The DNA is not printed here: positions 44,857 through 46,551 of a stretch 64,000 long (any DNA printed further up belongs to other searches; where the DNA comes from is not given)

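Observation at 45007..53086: MurR-regulated catabolic island: class-III aminotransferase + TAXI-TRAP (with DUF1850) + thiolase + family-III CoA-transferase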

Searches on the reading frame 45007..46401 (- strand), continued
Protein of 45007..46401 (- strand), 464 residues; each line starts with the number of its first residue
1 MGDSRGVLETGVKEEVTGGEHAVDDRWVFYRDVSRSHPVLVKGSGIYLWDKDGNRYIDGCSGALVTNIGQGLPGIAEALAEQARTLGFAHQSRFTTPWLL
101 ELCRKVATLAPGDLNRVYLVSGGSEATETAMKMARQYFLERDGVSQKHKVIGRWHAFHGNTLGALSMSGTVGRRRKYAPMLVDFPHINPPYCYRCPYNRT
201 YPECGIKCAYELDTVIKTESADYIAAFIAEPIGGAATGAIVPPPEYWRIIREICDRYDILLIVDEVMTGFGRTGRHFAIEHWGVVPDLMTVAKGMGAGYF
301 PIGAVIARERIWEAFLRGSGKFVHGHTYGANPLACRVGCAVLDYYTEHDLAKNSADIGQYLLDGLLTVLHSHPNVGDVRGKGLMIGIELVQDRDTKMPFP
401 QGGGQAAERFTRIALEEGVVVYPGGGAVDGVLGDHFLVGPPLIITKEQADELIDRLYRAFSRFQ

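Call 34: search_protein_families(library=pfam, proteins=[L026:7078-8211:+, L026:8245-9000:-, L026:9914-11284:+, L026:11281-11979:+, L026:11958-12626:+, L026:12642-13910:+, L026:13907-14752:+, L026:14852-16237:+, L026:16448-17869:+])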
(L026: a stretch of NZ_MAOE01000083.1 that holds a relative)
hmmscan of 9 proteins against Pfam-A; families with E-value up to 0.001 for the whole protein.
L026:7078-8211:+ (377 aa): 4 families
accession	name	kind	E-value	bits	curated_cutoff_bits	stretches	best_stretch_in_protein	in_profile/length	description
PF09385.16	HisK_N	-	8.5e-49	165.3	24.4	1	16-144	1-129/129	Histidine kinase N terminal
PF02518.31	HATPase_c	-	7.5e-19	68.6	26.4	1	274-374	4-106/111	Histidine kinase-, DNA gyrase B-, and HSP90-like ATPase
PF00512.31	HisKA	-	1.4e-12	47.9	26.9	1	168-227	2-64/66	His Kinase A (phospho-acceptor) domain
PF14501.12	HATPase_c_5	-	6.9e-11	42.4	22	1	276-375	6-101/102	GHKL domain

L026:8245-9000:- (251 aa): 1 family
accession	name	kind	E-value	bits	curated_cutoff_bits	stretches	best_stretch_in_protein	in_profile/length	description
PF14344.12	DUF4397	-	1.4e-39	135.7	30.6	2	63-175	1-118/119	Domain of unknown function (DUF4397)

L026:9914-11284:+ (456 aa): 1 family
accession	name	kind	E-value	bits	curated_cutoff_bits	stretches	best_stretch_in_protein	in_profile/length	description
PF00202.27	Aminotran_3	-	4.4e-99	332.3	30.5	1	36-442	12-401/403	Aminotransferase class-III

L026:11281-11979:+ (232 aa): 1 family
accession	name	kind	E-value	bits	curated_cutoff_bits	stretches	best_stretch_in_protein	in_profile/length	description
PF01144.29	CoA_trans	-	1.7e-65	220.9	23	1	13-220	3-215/217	Coenzyme A transferase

L026:11958-12626:+ (222 aa): 1 family
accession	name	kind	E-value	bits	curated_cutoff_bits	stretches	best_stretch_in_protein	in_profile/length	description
PF01144.29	CoA_trans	-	2.5e-43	148.4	23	1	11-206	2-216/217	Coenzyme A transferase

L026:12642-13910:+ (422 aa): 3 families
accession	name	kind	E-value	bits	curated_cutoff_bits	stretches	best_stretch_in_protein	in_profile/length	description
PF01546.33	Peptidase_M20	-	1.9e-35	123.1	24.6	1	97-415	1-205/206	Peptidase family M20/M25/M40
PF07687.19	M20_dimer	-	8.8e-19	67.9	21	1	202-311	3-103/107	Peptidase dimerisation domain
PF04389.22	Peptidase_M28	-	0.00053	20.2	21.3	0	82-174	1-72/193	Peptidase family M28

L026:13907-14752:+ (281 aa): 4 families
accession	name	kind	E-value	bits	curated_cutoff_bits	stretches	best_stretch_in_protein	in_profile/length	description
PF00583.31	Acetyltransf_1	-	4.8e-09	37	20.7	1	153-232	17-94/116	Acetyltransferase (GNAT) family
PF13527.13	Acetyltransf_9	-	5.3e-09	36.6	25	1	131-241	3-117/127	Acetyltransferase (GNAT) domain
PF13508.13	Acetyltransf_7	-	1.6e-05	25.6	27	1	170-231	2-63/84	Acetyltransferase (GNAT) domain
PF23209.2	IDM1_C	-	0.00012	22.6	33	0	175-227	37-88/140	Increased DNA methylation 1, C-terminal domain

L026:14852-16237:+ (461 aa): 12 families
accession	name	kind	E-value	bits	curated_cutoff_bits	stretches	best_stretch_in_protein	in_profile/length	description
PF00158.32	Sigma54_activat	-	2.3e-64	216.5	20.2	1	154-319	1-167/168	Sigma-54 interaction domain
PF25601.1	AAA_lid_14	-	8.4e-26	90.1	27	1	325-405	1-81/87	AAA+ ATPase lid domain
PF14532.12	Sigma54_activ_2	-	2.5e-16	60.6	25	1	169-324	15-138/138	Sigma-54 interaction domain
PF02954.25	HTH_8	-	5.9e-14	52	22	1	416-456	2-42/42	Bacterial regulatory protein, Fis family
PF07728.20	AAA_5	-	4.4e-10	40.1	22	1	177-313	1-138/139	AAA domain (dynein-related subfamily)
PF07724.20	AAA_2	-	1.9e-07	31.7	27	1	176-290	4-117/166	AAA domain (Cdc48 subfamily)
PF08448.16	PAS_4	-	4.2e-07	30.6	23.1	1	18-120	3-106/110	PAS fold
PF00493.29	MCM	-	2.4e-05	24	23.3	1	117-274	10-150/224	MCM P-loop domain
PF00989.32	PAS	-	3e-05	24.4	22.6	1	13-75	4-68/113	PAS fold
PF13556.12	HTH_30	-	0.00044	20.4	27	0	427-455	7-35/59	PucR C-terminal helix-turn-helix domain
PF01078.27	Mg_chelatase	-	0.00063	19.6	20.3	0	233-298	94-161/207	Magnesium chelatase, subunit ChlI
PF00004.35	AAA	-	0.00088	20.2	21.2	0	178-299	1-114/131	ATPase family associated with various cellular activities (AAA)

L026:16448-17869:+ (473 aa): 3 families
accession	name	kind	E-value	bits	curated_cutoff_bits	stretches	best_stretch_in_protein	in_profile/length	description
PF12544.13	LAM_C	-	3.4e-62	208.6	26.7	1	321-447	1-127/127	Lysine-2,3-aminomutase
PF04055.27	Radical_SAM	-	3.8e-10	40.6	29.5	1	130-277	3-157/166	Radical SAM superfamily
PF13353.11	Fer4_12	-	9e-05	23.2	22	1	128-199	9-79/137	4Fe-4S single cluster domain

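Call 39: search_protein_families(library=pfam, proteins=[L055:9216-9986:+, L077:7474-8181:+, L028:3972-5111:+, L026:4862-6328:+, L049:2972-4603:-, L061:6960-7289:+, L012:11871-13169:+, L042:6899-7327:+, L072:6848-7705:+, L063:10549-11820:+])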
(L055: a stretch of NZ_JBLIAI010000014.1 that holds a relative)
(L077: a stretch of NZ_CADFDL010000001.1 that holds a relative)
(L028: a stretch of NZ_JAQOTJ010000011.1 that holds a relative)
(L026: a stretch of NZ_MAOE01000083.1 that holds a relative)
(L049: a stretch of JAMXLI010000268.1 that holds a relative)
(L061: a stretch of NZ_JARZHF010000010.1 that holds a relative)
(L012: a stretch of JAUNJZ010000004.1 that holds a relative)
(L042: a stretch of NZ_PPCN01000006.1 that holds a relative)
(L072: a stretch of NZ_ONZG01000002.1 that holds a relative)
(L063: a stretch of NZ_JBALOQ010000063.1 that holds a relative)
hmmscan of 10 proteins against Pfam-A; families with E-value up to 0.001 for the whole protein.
L055:9216-9986:+ (256 aa): 7 families
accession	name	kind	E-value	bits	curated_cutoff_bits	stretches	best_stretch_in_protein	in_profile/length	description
PF00005.33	ABC_tran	-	1.4e-39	136.2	25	1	23-177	1-137/137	ABC transporter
PF02463.25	SMC_N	-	2.1e-11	44.1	40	1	34-214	25-205/220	RecF/RecN/SMC N terminal domain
PF13304.12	AAA_21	-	4.4e-09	37.3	27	0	35-56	1-22/304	AAA domain, putative AbiEii toxin, Type IV TA system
PF09818.15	ABC_ATPase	-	1.8e-05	24.3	23.2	0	28-54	75-100/283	P-loop domain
PF13555.12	AAA_29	-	0.00021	21.4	27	1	30-54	19-43/61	P-loop containing region of AAA domain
PF13401.12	AAA_22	-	0.00073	20.3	27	0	33-204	5-121/130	AAA domain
PF20703.3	nSTAND1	-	0.00077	19.6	27.1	0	12-52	12-52/379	Novel STAND NTPase 1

L077:7474-8181:+ (235 aa): 1 family
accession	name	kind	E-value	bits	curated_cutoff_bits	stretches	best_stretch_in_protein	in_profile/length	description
PF00528.27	BPD_transp_1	-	2.1e-21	76.9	26.4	1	50-233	1-183/184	Binding-protein-dependent transport system inner membrane component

L028:3972-5111:+ (379 aa): 4 families
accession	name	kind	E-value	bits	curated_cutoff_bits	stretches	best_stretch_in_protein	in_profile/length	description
PF09385.16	HisK_N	-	8.3e-48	162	24.4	1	17-144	2-129/129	Histidine kinase N terminal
PF02518.31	HATPase_c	-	4.7e-19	69.3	26.4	1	274-376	4-108/111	Histidine kinase-, DNA gyrase B-, and HSP90-like ATPase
PF00512.31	HisKA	-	1.1e-12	48.2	26.9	1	168-227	2-64/66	His Kinase A (phospho-acceptor) domain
PF14501.12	HATPase_c_5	-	1.2e-09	38.4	22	1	276-374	6-100/102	GHKL domain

L026:4862-6328:+ (488 aa): 1 family
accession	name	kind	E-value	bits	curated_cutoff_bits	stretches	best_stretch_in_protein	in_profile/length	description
PF00171.27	Aldedh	-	1.6e-164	548.3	23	1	32-484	9-461/461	Aldehyde dehydrogenase family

L049:2972-4603:- (543 aa): 1 family
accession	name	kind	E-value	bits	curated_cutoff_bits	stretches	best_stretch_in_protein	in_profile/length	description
PF03023.19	MurJ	-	1.4e-64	218.8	27.4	1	44-471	1-427/451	Lipid II flippase MurJ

L061:6960-7289:+ (109 aa): 1 family
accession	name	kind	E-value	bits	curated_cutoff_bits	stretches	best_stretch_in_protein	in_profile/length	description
PF12986.12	DUF3870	-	1.2e-26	93.2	22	1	10-102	1-93/94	Domain of unknown function (DUF3870)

L012:11871-13169:+ (432 aa): 1 family
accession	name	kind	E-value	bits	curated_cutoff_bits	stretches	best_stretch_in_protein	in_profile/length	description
PF06808.19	DctM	-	6.1e-85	286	23.8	1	10-420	2-411/413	Tripartite ATP-independent periplasmic transporter, DctM component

L042:6899-7327:+ (142 aa): 1 family
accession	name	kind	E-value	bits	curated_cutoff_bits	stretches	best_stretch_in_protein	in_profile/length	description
PF00582.32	Usp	-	9.3e-27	94.7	24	1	1-141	1-141/141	Universal stress protein family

L072:6848-7705:+ (285 aa): 3 families
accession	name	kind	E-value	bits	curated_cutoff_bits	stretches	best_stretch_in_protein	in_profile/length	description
PF00497.25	SBP_bac_3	-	1.6e-39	135.1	26.4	1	66-281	1-131/132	Bacterial extracellular solute-binding proteins, family 3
PF10613.14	Lig_chan-Glu_bd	-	4.2e-11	43.4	30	1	86-156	42-111/115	Ligated ion channel L-glutamate- and glycine-binding site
PF12974.12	Phosphonate-bd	-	2.8e-05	24.1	27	1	94-176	20-111/242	ABC transporter, phosphonate, periplasmic substrate-binding protein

L063:10549-11820:+ (423 aa): 3 families
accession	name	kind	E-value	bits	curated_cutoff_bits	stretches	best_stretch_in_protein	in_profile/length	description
PF01546.33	Peptidase_M20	-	9.5e-40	137.1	24.6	1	97-415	1-205/206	Peptidase family M20/M25/M40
PF07687.19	M20_dimer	-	2.1e-16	60.2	21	1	202-312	3-104/107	Peptidase dimerisation domain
PF04389.22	Peptidase_M28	-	5.8e-05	23.3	21.3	1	82-174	1-72/193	Peptidase family M28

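Call 47: find_encoding_contigs(protein=P0001, flank=10000, max_places=2)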
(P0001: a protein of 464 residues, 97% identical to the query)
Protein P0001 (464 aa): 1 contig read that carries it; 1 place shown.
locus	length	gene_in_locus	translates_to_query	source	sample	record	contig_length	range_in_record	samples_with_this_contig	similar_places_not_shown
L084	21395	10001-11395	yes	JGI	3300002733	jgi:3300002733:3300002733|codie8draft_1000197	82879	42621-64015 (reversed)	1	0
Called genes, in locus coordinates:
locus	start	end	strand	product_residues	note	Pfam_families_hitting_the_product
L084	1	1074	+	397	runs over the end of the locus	PF00579:tRNA-synt_1b, PF22421:SYY_C-terminal, PF01479:S4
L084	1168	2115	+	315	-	PF03747:ADP_ribosyl_GH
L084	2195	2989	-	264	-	PF01551:Peptidase_M23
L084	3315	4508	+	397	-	PF02515:CoA_transf_3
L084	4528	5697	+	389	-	PF00108:Thiolase_N, PF08545:ACP_syn_III (weak), PF02803:Thiolase_C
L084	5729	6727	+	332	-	PF16868:NMT1_3, PF09084:NMT1, PF12974:Phosphonate-bd (weak)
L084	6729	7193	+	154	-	PF08905:DUF1850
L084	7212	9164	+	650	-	PF06808:DctM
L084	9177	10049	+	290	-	PF01418:HTH_6, PF01380:SIS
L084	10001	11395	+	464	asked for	PF00202:Aminotran_3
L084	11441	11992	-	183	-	PF00881:Nitroreductase, PF14512:TM1586_NiRdase (weak)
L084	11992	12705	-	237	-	PF04307:YdjM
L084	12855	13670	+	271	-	PF04951:Peptidase_M55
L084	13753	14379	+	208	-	PF09560:Spore_YunB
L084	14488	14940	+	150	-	PF04246:RseC_MucC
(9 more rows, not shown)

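Call 53: search_solved_structures(query=L081:11356-12171:+, max_evalue=1e-10, show_alignments=3)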
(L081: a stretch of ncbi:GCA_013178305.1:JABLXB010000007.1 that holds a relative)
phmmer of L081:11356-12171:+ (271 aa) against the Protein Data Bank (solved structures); distinct sequences matched with E-value up to 1e-10: 14.
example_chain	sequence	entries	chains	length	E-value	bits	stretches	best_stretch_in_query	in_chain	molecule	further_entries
2y7d_A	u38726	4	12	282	3e-62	213.6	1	4-268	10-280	3-KETO-5-AMINOHEXANOATE CLEAVAGE ENZYME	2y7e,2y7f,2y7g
3no5_A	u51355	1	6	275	1.7e-59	204.6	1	4-268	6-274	Uncharacterized protein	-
3fa5_A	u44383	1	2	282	2.7e-56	194.1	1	5-269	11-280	protein of unknown function (DUF849)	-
3chv_A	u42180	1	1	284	6.1e-56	192.9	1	5-268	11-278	Prokaryotic domain of unknown function (DUF849) with a TIM barrel fold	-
3c6c_A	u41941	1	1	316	5.2e-45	157.1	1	3-269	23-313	3-keto-5-aminohexanoate cleavage enzyme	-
3lot_A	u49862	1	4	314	1.1e-43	152.7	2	122-270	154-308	uncharacterized protein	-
9zsc_A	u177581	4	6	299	9.2e-38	133.4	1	4-267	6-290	3-keto-5-aminohexanoate cleavage protein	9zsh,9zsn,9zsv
3e49_A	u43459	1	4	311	7.3e-35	123.9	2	3-114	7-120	uncharacterized protein DUF849 with a TIM barrel fold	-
3e02_A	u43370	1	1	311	1e-34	123.4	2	3-114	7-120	uncharacterized protein DUF849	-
8rio_A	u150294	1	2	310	2.9e-33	118.6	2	125-269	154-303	3-keto-5-aminohexanoate cleavage protein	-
8rip_A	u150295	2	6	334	4e-33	118.2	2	125-269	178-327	3-keto-5-aminohexanoate cleavage protein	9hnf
5zmy_A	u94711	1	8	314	2.1e-28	102.7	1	17-269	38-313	Cis-epoxysuccinate hydrolase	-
5zmu_A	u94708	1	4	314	2.8e-28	102.3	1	17-269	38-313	Cis-epoxysuccinate hydrolase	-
4nna_A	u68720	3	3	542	4.2e-11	46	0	17-173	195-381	OBCA, Oxalate Biosynthetic Component A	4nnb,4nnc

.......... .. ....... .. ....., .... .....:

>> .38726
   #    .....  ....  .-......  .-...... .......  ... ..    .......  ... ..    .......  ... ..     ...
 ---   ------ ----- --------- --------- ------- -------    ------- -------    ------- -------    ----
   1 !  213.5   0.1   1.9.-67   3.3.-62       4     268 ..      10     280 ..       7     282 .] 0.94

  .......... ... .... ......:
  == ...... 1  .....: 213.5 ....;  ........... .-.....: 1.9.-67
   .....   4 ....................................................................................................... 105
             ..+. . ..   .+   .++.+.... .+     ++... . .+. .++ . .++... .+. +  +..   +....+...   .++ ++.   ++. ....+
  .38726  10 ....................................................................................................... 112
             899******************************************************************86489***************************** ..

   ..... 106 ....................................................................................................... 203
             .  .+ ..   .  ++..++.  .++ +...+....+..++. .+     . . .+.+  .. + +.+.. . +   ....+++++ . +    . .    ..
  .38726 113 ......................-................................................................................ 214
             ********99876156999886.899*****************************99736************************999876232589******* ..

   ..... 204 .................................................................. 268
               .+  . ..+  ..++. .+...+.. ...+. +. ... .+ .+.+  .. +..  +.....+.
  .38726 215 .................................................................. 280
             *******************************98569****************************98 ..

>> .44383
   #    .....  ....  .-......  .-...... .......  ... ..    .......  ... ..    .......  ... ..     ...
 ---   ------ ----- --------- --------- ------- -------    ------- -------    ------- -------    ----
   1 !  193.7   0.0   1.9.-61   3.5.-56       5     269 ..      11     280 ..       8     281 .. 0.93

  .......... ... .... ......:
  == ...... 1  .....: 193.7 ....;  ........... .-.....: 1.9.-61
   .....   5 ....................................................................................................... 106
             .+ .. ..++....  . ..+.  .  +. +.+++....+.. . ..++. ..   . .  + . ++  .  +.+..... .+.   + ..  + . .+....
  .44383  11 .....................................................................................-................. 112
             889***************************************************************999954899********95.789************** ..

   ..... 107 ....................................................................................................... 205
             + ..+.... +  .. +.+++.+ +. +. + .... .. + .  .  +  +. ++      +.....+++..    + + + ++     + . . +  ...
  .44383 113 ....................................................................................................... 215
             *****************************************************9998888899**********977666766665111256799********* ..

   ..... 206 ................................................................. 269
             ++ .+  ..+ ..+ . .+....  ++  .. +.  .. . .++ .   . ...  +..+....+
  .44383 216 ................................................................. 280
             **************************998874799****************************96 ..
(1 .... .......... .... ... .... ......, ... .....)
